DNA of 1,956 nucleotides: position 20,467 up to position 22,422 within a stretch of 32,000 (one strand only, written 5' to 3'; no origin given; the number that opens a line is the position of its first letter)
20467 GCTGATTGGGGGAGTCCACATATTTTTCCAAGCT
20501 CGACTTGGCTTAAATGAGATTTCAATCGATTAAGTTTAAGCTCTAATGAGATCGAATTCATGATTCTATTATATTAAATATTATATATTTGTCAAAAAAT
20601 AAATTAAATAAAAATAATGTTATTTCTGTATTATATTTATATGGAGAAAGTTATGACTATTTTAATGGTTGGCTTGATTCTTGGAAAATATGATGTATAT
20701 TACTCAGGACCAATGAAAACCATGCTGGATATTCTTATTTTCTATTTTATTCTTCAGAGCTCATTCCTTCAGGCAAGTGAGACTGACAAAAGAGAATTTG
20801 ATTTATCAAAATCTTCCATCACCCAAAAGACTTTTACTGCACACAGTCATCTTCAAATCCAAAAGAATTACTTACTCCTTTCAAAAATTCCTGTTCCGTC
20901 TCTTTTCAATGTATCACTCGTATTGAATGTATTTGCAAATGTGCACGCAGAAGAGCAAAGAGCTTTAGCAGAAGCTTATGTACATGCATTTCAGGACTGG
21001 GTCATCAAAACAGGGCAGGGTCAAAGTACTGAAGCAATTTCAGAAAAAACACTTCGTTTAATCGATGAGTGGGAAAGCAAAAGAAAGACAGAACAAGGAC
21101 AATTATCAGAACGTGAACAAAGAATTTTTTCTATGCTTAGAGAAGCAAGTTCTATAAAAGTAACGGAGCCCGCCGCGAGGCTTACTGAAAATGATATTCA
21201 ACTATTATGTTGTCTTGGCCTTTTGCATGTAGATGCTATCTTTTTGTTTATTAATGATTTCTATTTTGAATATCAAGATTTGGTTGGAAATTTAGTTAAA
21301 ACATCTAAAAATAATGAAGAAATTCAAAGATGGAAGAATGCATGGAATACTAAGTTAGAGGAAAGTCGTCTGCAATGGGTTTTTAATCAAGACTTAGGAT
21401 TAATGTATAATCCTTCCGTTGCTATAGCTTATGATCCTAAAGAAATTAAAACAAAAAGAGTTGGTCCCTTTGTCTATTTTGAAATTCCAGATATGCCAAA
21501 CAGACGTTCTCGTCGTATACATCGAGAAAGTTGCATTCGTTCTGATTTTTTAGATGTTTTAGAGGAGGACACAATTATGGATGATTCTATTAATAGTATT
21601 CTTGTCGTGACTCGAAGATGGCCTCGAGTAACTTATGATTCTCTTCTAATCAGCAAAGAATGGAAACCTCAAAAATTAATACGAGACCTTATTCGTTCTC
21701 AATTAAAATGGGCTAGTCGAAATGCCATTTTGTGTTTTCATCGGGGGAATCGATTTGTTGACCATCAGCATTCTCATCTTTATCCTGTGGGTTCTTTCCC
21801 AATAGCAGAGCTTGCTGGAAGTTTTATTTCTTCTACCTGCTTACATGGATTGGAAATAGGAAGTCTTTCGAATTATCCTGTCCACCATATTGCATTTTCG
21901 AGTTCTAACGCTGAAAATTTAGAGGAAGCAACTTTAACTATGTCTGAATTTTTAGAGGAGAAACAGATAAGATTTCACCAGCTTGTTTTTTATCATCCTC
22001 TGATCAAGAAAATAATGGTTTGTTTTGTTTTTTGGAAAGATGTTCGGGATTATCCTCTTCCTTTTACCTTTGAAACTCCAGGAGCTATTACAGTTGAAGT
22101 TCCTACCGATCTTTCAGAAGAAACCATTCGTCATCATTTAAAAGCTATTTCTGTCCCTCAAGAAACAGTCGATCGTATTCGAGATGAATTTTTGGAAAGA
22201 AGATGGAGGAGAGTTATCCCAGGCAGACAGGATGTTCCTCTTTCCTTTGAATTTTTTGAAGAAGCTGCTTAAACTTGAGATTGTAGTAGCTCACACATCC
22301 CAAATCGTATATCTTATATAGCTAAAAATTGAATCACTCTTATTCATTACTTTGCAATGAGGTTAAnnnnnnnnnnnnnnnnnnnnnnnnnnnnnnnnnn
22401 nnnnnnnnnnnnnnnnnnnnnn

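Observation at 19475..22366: Three-gene island between xerD and trpS that breaks the plus-strand gene order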

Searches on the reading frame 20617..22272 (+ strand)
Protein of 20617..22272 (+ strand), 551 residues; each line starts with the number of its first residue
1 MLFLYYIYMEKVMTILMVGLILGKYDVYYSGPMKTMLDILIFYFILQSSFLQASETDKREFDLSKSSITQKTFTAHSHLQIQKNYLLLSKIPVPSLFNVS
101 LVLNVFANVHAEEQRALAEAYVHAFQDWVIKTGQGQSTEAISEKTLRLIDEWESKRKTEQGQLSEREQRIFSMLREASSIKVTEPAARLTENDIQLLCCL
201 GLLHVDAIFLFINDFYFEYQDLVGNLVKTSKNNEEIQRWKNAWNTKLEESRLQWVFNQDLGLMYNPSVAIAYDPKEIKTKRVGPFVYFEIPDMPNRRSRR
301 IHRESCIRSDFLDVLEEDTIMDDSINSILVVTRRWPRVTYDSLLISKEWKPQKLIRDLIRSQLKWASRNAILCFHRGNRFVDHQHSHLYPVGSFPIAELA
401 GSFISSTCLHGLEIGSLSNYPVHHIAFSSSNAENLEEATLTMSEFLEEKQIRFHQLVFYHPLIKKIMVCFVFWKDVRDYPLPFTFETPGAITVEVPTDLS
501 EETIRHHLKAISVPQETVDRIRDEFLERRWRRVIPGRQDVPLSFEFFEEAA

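Call 5: search_protein_families(library=pfam, proteins=[window:20617-22272:+], max_evalue=0.1)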
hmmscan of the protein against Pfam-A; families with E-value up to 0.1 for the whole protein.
window:20617-22272:+ (551 aa): 1 family
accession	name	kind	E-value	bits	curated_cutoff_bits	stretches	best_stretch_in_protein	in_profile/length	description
PF21845.1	DUF6904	-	0.00063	20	27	1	56-152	60-160/238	Domain of unknown function (DUF6904)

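Call 6: search_protein_families(library=padloc, proteins=[window:20617-22272:+], max_evalue=1)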
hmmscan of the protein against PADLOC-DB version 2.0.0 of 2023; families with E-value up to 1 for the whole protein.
window:20617-22272:+ (551 aa): 0 families

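Call 7: search_protein_families(library=ncbifam, proteins=[window:20617-22272:+], max_evalue=1)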
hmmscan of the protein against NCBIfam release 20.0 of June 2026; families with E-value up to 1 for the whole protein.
window:20617-22272:+ (551 aa): 1 family
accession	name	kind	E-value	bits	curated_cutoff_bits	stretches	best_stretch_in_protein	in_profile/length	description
NF012015.1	PRK15471.1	equivalog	0.054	12.5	267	1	93-194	124-223/325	LPS O-antigen chain length determinant protein WzzB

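Call 8: find_homologous_proteins(query=window:20617-22272:+)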
Query window:20617-22272:+ (551 aa): 1 proteins with E <= 0.001 among 8000 candidates.
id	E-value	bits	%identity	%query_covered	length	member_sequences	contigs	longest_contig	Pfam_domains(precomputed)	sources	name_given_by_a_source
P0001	0.0e+0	1255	100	100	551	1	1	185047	-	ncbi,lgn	-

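Call 10: find_encoding_contigs(protein=P0001, flank=10000, max_places=6)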
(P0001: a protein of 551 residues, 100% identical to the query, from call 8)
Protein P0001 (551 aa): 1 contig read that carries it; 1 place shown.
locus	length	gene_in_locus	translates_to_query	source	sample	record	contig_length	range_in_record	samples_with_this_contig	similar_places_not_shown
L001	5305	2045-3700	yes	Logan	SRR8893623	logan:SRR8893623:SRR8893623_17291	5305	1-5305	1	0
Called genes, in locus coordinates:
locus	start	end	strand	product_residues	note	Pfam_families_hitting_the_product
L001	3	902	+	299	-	?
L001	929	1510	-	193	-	-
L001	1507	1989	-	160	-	PF01381:HTH_3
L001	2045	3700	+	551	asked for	-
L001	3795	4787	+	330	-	PF00579:tRNA-synt_1b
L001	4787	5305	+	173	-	?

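Call 16: search_protein_representatives(protein=window:20617-22272:+)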
Query: 551 residues. Proteins with E-value up to 0.001 (for the whole library): 33; up to 1e-10: 32; up to 1e-30: 10. The best 33 are listed.
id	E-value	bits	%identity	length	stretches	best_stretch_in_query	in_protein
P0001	0.0e+00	1254.7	100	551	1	1-551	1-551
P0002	8.0e-47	176.4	36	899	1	232-534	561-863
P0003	1.6e-44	168.8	36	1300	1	231-538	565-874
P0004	6.6e-44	166.8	36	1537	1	238-478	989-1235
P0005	5.2e-42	160.5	33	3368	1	181-535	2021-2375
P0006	6.1e-41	157.0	35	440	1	226-508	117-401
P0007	1.6e-36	142.3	37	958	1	232-494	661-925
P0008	4.7e-36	140.8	33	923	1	224-502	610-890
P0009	1.3e-32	129.5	31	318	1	226-494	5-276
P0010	2.7e-31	125.1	35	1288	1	232-470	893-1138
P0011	5.0e-30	120.9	32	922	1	236-522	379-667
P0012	7.7e-30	120.3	33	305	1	259-477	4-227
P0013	8.6e-29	116.9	30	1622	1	236-523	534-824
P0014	2.3e-28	115.5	32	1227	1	234-477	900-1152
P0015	4.5e-26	107.9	30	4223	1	236-483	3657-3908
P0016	5.2e-26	107.7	28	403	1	236-526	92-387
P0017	7.3e-26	107.2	30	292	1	239-504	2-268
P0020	2.0e-24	102.5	31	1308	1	240-524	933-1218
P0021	3.9e-24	101.5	30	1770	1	230-493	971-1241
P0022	5.1e-24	101.1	29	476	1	229-475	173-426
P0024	2.1e-23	99.1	28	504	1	235-488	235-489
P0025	1.6e-22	96.2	34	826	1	270-461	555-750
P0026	1.1e-18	83.5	26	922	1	233-498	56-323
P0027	1.2e-18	83.4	28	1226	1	232-504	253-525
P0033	6.5e-10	54.6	24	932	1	244-493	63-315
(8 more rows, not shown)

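Call 18: search_protein_families(library=pfam, proteins=[P0002, P0003, P0004, P0006, P0007, P0008, P0010, P0011], max_evalue=0.01)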
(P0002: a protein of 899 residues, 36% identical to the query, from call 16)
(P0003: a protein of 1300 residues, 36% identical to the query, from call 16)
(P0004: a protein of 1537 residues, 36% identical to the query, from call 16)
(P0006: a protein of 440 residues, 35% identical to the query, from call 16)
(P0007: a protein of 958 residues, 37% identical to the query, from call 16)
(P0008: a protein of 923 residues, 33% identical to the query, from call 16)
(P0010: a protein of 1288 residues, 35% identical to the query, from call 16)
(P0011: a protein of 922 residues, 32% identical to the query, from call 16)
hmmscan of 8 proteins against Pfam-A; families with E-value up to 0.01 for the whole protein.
P0002 (899 aa): 4 families
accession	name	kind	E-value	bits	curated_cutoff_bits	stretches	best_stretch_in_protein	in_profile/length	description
PF00534.26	Glycos_transf_1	-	2.6e-36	125.2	26.4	1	329-493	13-171/172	Glycosyl transferases group 1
PF13692.12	Glyco_trans_1_4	-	5.4e-28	98.5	27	1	332-480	2-142/142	Glycosyl transferases group 1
PF20706.3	GT4-conflict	-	9.9e-13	48.2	26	1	334-504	200-363/385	Family 4 Glycosyltransferase in conflict systems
PF13524.12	Glyco_trans_1_2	-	5.3e-07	30.1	25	1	366-500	14-134/144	Glycosyl transferase-like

P0003 (1300 aa): 4 families
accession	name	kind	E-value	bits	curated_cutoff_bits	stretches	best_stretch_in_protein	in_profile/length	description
PF00583.31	Acetyltransf_1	-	4.5e-09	37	20.7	1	127-207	34-116/116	Acetyltransferase (GNAT) family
PF13508.13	Acetyltransf_7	-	1.6e-08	35.3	27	1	131-209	8-84/84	Acetyltransferase (GNAT) domain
PF13673.13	Acetyltransf_10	-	3.1e-08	34.1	23.6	1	130-225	35-126/128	Acetyltransferase (GNAT) domain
PF08445.16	FR47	-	0.00043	20.7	22.1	1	155-213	27-83/86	FR47-like protein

P0004 (1537 aa): 4 families
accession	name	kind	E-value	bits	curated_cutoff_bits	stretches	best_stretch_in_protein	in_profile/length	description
PF01636.29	APH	-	3.9e-16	60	23.2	1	190-410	12-209/239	Phosphotransferase enzyme family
PF19974.5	TCAD9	-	0.00012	21.8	40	1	372-408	299-335/429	Ternary complex associated domain 9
PF01633.27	Choline_kinase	-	0.00033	20.5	29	1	278-416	93-209/300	Choline/ethanolamine kinase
PF01966.28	HD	-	0.001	19.8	22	1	650-709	21-85/116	HD domain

P0006 (440 aa): 0 families

P0007 (958 aa): 6 families
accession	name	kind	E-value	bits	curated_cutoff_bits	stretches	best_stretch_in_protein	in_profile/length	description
PF00625.27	Guanylate_kin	-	1.1e-06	29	25.2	1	454-558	3-107/182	Guanylate kinase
PF13191.12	AAA_16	-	0.00012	23.1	32.6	1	444-489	14-63/167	AAA ATPase domain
PF13671.12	AAA_33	-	0.00041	21.1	27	1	456-484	2-30/143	AAA domain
PF13401.12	AAA_22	-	0.0012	19.6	27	1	453-484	5-39/130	AAA domain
PF03193.22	RsgA_GTPase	-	0.0012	19.1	30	1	442-486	97-139/174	RsgA GTPase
PF00005.33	ABC_tran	-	0.0013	19.8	25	1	452-478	10-36/137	ABC transporter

P0008 (923 aa): 1 family
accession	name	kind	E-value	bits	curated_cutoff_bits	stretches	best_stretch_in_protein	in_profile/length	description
PF19974.5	TCAD9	-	0.006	16.2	40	1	396-452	294-343/429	Ternary complex associated domain 9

P0010 (1288 aa): 6 families
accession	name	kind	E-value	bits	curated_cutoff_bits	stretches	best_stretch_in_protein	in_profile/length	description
PF00534.26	Glycos_transf_1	-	1.4e-31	109.8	26.4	1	642-814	4-170/172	Glycosyl transferases group 1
PF13692.12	Glyco_trans_1_4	-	3e-23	83.1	27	1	652-802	1-142/142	Glycosyl transferases group 1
PF20706.3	GT4-conflict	-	5.7e-19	68.8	26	1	590-826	139-381/385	Family 4 Glycosyltransferase in conflict systems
PF13524.12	Glyco_trans_1_2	-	5.1e-06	26.9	25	1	754-829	68-141/144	Glycosyl transferase-like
PF13439.12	Glyco_transf_4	-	0.00018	22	28.5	1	464-624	1-163/170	Glycosyltransferase Family 4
PF00982.27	Glyco_transf_20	-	0.0015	17.8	32.5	1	639-696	263-319/473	Glycosyltransferase family 20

P0011 (922 aa): 4 families
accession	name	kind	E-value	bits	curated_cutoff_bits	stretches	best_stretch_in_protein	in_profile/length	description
PF00534.26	Glycos_transf_1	-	7.6e-33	113.9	26.4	1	131-301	7-171/172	Glycosyl transferases group 1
PF13692.12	Glyco_trans_1_4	-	4e-23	82.7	27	1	139-288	2-142/142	Glycosyl transferases group 1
PF20706.3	GT4-conflict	-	4.7e-13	49.3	26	1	139-268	198-324/385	Family 4 Glycosyltransferase in conflict systems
PF13524.12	Glyco_trans_1_2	-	3.4e-06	27.5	25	1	240-316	68-142/144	Glycosyl transferase-like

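Call 19: search_protein_families(library=pfam, proteins=[P0013, P0014, P0020, P0021, P0025, P0026, P0027, P0033], max_evalue=0.001)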
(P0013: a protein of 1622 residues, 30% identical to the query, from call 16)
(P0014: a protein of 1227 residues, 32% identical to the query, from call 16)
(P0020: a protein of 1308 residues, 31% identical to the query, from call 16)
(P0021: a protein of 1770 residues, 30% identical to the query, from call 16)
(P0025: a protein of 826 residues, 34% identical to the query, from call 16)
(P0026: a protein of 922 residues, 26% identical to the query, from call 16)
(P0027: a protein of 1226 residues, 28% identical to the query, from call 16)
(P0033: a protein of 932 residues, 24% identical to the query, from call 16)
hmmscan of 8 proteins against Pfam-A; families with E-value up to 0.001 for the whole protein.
P0013 (1622 aa): 4 families
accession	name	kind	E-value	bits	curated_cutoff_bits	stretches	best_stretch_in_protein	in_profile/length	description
PF00534.26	Glycos_transf_1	-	6.2e-17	62.1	26.4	1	884-1033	14-144/172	Glycosyl transferases group 1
PF13692.12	Glyco_trans_1_4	-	4.8e-11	43.5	27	1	887-1029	3-126/142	Glycosyl transferases group 1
PF13439.12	Glyco_transf_4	-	4.8e-08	33.7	28.5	1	1318-1402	94-168/170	Glycosyltransferase Family 4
PF20706.3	GT4-conflict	-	6.3e-07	29.1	26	1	877-1051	189-357/385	Family 4 Glycosyltransferase in conflict systems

P0014 (1227 aa): 6 families
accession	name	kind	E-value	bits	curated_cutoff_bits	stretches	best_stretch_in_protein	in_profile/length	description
PF00534.26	Glycos_transf_1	-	1.3e-32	113.2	26.4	1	642-815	4-171/172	Glycosyl transferases group 1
PF13692.12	Glyco_trans_1_4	-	1e-20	74.9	27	1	652-802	1-142/142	Glycosyl transferases group 1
PF00805.28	Pentapeptide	-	1.3e-11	44.2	20.2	2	312-348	4-40/40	Pentapeptide repeats (8 copies)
PF20706.3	GT4-conflict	-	3.6e-11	43.1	26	1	644-781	193-326/385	Family 4 Glycosyltransferase in conflict systems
PF13599.13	Pentapeptide_4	-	3.9e-06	27.3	38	1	295-351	7-63/78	Pentapeptide repeat region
PF13576.12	Pentapeptide_3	-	0.0009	19.9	27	0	296-339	1-47/48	Pentapeptide repeats (9 copies)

P0020 (1308 aa): 1 family
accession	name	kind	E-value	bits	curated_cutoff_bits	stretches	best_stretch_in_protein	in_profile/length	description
PF13679.12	Methyltransf_32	-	7.1e-05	23.2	27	0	503-549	13-58/143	Methyltransferase domain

P0021 (1770 aa): 6 families
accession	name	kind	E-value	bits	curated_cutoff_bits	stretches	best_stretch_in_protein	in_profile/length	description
PF00534.26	Glycos_transf_1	-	1.3e-33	116.4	26.4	1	725-892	10-171/172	Glycosyl transferases group 1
PF13692.12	Glyco_trans_1_4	-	1.4e-22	80.9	27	1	730-879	2-142/142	Glycosyl transferases group 1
PF20706.3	GT4-conflict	-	5.1e-13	49.2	26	1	730-917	198-380/385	Family 4 Glycosyltransferase in conflict systems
PF00156.33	Pribosyltran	-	6.4e-06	26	26.3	1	1571-1630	79-135/158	Phosphoribosyl transferase domain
PF00625.27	Guanylate_kin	-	5.7e-05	23.3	25.2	1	1271-1389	2-119/182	Guanylate kinase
PF13524.12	Glyco_trans_1_2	-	0.00019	21.8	25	1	763-906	13-141/144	Glycosyl transferase-like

P0025 (826 aa): 4 families
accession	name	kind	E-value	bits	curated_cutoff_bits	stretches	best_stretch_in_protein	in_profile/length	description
PF00534.26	Glycos_transf_1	-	3.9e-30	105.1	26.4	1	293-463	3-169/172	Glycosyl transferases group 1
PF13692.12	Glyco_trans_1_4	-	6e-26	91.8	27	1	305-452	2-142/142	Glycosyl transferases group 1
PF20706.3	GT4-conflict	-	2.7e-17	63.2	26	1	296-480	193-385/385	Family 4 Glycosyltransferase in conflict systems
PF13524.12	Glyco_trans_1_2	-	4.4e-05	23.9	25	1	403-480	67-142/144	Glycosyl transferase-like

P0026 (922 aa): 5 families
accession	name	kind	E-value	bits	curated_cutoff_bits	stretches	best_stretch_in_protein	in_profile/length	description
PF13692.12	Glyco_trans_1_4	-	5e-12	46.7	27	1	412-570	3-140/142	Glycosyl transferases group 1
PF13439.12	Glyco_transf_4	-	2.3e-11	44.5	28.5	1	832-916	95-169/170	Glycosyltransferase Family 4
PF00534.26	Glycos_transf_1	-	3.7e-11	43.3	26.4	1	407-537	12-132/172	Glycosyl transferases group 1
PF20706.3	GT4-conflict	-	3.8e-09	36.5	26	1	405-577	190-362/385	Family 4 Glycosyltransferase in conflict systems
PF13579.12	Glyco_trans_4_4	-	1.5e-05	25.8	29.7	1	830-912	91-158/158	Glycosyl transferase 4-like domain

P0027 (1226 aa): 4 families
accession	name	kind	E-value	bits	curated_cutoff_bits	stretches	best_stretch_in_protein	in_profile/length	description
PF00534.26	Glycos_transf_1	-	2.9e-29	102.2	26.4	1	22-187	13-171/172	Glycosyl transferases group 1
PF13692.12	Glyco_trans_1_4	-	9.5e-20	71.7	27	1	25-174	2-142/142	Glycosyl transferases group 1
PF20706.3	GT4-conflict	-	5.6e-08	32.6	26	1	28-150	201-323/385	Family 4 Glycosyltransferase in conflict systems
PF13524.12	Glyco_trans_1_2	-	0.00019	21.9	25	1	61-201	16-141/144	Glycosyl transferase-like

P0033 (932 aa): 4 families
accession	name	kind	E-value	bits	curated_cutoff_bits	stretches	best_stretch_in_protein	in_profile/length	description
PF00534.26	Glycos_transf_1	-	4.5e-15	56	26.4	1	405-585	10-169/172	Glycosyl transferases group 1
PF13439.12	Glyco_transf_4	-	4.5e-09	37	28.5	1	799-908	74-167/170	Glycosyltransferase Family 4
PF13692.12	Glyco_trans_1_4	-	9.7e-09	36.1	27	1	412-548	3-122/142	Glycosyl transferases group 1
PF20706.3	GT4-conflict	-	0.00096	18.7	26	0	501-576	284-359/385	Family 4 Glycosyltransferase in conflict systems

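Call 42: find_encoding_contigs(protein=P0006, flank=8000, max_places=3)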
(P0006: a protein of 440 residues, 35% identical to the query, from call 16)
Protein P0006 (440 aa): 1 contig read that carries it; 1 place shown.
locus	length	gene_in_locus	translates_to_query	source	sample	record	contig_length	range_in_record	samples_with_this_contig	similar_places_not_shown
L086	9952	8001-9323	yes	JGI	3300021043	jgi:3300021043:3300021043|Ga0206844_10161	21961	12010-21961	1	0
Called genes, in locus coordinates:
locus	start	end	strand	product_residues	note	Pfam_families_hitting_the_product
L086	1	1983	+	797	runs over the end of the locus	PF01588:tRNA_bind, PF03483:B3_4, PF03484:B5, PF17759:tRNA_synthFbeta, PF03147:FDX-ACB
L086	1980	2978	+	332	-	PF13207:AAA_17 (weak), PF13238:AAA_18, PF00383:dCMP_cyt_deam_1, PF14437:MafB19-deam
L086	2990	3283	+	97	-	PF02810:SEC-C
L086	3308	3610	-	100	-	PF14384:BrnA_antitoxin (weak)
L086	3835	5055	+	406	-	PF00817:IMS, PF11799:IMS_C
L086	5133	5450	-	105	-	-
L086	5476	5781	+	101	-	PF05164:ZapA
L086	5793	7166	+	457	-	PF05496:RuvB_N, PF00004:AAA, PF16193:AAA_assoc_2, PF12002:MgsA_C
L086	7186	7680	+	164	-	PF19502:DUF6036 (weak)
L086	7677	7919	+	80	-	-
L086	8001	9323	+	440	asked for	-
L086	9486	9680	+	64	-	PF04255:DUF433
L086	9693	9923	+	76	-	PF04255:DUF433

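Call 44: find_encoding_contigs(protein=P0016, flank=8000, max_places=3)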
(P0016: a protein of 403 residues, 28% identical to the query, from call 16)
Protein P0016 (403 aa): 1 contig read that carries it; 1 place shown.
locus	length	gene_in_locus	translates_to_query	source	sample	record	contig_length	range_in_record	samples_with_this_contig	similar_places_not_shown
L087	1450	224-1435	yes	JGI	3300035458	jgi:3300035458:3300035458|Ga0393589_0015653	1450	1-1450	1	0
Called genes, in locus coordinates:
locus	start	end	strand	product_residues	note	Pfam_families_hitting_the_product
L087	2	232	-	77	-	?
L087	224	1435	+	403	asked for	-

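Call 45: find_encoding_contigs(protein=P0022, flank=8000, max_places=3)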
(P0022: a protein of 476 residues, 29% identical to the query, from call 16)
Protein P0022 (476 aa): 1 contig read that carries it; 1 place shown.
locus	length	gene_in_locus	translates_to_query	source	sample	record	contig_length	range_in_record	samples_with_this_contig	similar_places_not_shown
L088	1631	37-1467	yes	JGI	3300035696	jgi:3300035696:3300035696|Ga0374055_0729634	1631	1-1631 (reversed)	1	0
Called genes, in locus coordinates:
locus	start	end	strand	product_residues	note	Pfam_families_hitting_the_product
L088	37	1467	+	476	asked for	PF00534:Glycos_transf_1, PF13524:Glyco_trans_1_2 (weak), PF13692:Glyco_trans_1_4, PF20706:GT4-conflict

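Call 46: find_encoding_contigs(protein=P0024, flank=8000, max_places=3)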
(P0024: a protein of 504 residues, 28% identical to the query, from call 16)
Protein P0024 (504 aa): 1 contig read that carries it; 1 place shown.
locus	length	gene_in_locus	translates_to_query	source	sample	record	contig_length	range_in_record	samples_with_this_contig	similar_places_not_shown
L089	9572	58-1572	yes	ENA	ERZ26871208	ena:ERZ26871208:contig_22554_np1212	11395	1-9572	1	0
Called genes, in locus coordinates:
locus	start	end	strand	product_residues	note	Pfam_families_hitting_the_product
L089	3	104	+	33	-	?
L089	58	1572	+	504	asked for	-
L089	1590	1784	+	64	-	-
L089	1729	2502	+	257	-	PF26217:GDPGP1_N, PF26216:GDPGP1_C (weak)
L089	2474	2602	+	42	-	-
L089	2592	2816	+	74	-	-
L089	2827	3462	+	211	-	PF13489:Methyltransf_23 (faint), PF05148:Methyltransf_8 (weak), PF08241:Methyltransf_11, PF08242:Methyltransf_12 (weak), PF13649:Methyltransf_25, PF13847:Methyltransf_31 (weak)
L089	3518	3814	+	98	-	-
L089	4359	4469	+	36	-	-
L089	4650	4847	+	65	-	PF12728:HTH_17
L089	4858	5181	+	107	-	-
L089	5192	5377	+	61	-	-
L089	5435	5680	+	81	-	PF00589:Phage_integrase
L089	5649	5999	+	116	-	PF00589:Phage_integrase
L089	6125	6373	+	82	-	PF00708:Acylphosphatase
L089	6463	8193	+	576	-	PF22745:Nlig-Ia, PF01653:DNA_ligase_aden, PF03120:OB_DNA_ligase, PF03119:DNA_ligase_ZBD (weak), PF14520:HHH_5 (faint), PF12826:HHH_2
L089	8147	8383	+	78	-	PF00533:BRCT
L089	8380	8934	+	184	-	-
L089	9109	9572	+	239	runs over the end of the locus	PF02899:Phage_int_SAM_1 (faint), PF00589:Phage_integrase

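Call 56: find_encoding_contigs(protein=P0002, flank=8000, max_places=3)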
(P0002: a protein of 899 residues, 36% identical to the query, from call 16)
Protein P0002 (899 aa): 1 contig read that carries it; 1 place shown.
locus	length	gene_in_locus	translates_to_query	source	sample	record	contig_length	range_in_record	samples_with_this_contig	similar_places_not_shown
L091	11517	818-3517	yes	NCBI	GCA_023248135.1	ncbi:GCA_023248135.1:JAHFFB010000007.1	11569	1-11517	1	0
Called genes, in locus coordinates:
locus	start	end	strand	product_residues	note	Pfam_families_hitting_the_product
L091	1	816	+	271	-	?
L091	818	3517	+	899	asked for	PF20706:GT4-conflict, PF00534:Glycos_transf_1, PF13692:Glyco_trans_1_4, PF13524:Glyco_trans_1_2 (weak)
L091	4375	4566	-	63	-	-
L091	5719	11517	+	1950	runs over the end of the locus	?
